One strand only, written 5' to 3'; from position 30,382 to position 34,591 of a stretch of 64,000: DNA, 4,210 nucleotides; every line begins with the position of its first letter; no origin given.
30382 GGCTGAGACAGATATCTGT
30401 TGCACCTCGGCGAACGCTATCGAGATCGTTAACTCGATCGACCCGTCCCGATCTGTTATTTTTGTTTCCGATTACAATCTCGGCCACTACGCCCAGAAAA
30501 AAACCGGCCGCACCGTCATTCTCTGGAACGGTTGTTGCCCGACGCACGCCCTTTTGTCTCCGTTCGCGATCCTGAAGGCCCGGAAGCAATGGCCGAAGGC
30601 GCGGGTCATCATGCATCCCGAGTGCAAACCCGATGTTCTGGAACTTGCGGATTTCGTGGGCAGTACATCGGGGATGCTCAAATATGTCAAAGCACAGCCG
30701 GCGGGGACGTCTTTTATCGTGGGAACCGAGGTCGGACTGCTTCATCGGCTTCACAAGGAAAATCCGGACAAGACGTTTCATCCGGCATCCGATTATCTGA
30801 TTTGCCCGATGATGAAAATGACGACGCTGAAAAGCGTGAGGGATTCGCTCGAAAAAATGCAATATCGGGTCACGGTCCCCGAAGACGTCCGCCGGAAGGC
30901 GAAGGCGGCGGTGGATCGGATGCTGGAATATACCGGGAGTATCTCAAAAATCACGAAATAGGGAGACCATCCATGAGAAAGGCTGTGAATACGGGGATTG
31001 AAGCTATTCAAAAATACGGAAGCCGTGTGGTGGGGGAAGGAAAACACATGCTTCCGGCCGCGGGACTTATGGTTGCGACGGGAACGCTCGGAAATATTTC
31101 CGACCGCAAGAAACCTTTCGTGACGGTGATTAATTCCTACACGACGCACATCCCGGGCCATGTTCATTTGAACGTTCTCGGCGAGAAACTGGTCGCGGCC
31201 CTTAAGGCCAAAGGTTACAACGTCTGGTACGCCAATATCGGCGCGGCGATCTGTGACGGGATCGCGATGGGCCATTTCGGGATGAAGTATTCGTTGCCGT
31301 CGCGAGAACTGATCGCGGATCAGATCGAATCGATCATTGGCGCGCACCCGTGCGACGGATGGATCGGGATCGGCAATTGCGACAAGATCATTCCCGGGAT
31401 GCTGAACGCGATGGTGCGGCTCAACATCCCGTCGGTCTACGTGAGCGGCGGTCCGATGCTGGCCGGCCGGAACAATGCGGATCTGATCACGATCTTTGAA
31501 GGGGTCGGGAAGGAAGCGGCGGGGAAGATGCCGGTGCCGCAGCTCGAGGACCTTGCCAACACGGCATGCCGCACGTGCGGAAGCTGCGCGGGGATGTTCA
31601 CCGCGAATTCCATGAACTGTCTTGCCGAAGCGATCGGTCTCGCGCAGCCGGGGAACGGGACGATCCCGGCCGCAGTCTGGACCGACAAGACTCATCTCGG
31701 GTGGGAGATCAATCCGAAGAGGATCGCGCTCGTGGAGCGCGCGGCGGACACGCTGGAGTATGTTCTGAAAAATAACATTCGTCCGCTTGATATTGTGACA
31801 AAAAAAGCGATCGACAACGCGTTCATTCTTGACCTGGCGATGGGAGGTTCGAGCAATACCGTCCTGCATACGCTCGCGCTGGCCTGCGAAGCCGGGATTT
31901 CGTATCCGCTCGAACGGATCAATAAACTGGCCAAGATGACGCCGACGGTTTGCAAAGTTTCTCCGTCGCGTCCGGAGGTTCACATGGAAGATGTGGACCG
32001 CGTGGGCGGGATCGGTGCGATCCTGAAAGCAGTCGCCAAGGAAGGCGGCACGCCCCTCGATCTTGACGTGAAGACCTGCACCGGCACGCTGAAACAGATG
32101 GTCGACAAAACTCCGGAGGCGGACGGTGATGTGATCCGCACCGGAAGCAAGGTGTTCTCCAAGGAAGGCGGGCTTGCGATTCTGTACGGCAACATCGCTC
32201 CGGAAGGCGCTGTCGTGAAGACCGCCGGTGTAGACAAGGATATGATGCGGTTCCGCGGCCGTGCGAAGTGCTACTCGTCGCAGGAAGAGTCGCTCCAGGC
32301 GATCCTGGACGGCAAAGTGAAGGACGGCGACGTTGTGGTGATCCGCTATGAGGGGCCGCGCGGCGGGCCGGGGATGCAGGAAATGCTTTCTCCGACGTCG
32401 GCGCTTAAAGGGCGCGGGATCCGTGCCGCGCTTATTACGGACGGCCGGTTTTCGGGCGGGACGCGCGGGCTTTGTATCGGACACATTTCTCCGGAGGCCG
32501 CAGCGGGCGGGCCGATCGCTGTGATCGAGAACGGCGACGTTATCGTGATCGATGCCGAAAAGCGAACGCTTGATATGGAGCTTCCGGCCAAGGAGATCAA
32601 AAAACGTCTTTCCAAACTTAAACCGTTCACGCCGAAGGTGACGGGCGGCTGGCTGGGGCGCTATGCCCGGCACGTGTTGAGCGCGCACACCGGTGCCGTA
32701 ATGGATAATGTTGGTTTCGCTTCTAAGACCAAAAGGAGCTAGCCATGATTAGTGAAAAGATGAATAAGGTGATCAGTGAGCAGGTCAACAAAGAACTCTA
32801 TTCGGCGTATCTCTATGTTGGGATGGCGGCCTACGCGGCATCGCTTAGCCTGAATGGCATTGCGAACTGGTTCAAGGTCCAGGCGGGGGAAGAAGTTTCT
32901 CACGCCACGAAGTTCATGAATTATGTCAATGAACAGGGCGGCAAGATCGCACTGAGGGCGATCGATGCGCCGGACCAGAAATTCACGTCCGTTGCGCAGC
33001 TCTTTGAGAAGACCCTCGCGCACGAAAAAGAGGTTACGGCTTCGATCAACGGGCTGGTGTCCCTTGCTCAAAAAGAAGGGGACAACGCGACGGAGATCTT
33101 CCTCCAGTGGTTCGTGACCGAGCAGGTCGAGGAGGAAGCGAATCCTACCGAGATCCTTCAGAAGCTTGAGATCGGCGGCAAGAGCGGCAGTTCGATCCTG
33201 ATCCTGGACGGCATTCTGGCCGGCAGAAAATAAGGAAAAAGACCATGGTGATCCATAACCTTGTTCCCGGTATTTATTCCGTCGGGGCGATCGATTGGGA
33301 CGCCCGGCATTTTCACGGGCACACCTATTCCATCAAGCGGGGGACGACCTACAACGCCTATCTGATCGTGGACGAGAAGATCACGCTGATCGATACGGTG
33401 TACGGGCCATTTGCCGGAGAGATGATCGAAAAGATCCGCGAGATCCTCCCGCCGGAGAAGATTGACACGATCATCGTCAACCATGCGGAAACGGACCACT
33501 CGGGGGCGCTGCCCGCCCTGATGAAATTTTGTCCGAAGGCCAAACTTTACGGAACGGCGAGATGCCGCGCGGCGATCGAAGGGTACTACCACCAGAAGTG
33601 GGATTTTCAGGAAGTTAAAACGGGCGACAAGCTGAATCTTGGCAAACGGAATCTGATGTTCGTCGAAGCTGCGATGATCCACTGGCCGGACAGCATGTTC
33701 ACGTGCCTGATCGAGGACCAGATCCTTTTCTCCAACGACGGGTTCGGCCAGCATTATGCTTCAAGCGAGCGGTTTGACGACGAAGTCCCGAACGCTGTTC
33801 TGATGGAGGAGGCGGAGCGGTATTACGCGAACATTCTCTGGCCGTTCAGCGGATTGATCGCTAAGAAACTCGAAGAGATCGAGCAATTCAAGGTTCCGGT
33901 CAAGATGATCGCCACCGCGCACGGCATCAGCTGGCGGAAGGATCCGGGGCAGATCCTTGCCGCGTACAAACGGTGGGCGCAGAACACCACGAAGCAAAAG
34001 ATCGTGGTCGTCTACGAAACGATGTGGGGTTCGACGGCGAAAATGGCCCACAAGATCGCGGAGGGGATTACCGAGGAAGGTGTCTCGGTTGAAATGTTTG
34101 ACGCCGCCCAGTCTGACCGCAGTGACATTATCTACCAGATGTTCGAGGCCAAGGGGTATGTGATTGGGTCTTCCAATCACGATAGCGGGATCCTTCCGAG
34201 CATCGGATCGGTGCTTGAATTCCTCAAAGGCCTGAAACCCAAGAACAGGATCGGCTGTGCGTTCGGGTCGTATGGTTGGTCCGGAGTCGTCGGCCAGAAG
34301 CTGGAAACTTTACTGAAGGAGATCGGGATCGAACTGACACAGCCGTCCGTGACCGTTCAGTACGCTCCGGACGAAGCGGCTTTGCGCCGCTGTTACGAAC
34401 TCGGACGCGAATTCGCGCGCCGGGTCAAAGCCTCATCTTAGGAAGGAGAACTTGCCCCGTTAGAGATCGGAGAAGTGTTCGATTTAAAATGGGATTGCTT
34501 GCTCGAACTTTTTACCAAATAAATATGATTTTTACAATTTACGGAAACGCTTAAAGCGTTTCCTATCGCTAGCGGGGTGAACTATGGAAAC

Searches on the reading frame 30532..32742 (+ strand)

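Call 62: search_protein_families(library=pfam, proteins=[window:30532-32742:+], max_evalue=0.0001)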
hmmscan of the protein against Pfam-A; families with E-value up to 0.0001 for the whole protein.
window:30532-32742:+ (736 aa): 2 families
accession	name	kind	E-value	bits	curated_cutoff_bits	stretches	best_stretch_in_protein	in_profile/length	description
PF00920.27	ILVD_EDD_N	-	1.1e-101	340.6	27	1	194-519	1-311/316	Dihydroxy-acid/6-phosphogluconate dehydratase N-terminal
PF24877.1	ILV_EDD_C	-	1.1e-73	247.2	27.7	1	533-722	1-191/191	Dihydroxy-acid/6-phosphogluconate dehydratase C-terminal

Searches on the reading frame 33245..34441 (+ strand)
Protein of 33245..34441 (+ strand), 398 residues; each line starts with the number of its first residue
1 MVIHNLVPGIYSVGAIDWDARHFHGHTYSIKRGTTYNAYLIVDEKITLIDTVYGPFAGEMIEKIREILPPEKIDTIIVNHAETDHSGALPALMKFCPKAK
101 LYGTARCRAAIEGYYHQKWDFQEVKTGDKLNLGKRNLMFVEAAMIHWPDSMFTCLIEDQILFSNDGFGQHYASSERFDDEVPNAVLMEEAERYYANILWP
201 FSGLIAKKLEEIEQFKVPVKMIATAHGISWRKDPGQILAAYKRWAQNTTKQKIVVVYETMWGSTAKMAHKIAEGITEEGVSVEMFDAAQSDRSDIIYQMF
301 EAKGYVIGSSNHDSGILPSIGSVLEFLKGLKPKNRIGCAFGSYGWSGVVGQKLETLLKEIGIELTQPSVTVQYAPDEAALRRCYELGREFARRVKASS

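Call 62: search_protein_families(library=pfam, proteins=[window:33245-34441:+], max_evalue=0.0001)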
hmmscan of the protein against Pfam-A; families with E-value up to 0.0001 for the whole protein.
window:33245-34441:+ (398 aa): 4 families
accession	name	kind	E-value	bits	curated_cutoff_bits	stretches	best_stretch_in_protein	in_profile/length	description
PF19583.5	ODP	-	2.1e-16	60.8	27.2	1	36-227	3-194/194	ODP family beta lactamase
PF00258.30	Flavodoxin_1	-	3.8e-15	56.7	25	1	255-386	1-142/143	Flavodoxin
PF00753.33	Lactamase_B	-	1.6e-09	38.4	22.7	1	36-168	6-152/196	Metallo-beta-lactamase superfamily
PF12706.13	Lactamase_B_2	-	4e-06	27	27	1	48-143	4-111/200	Beta-lactamase superfamily domain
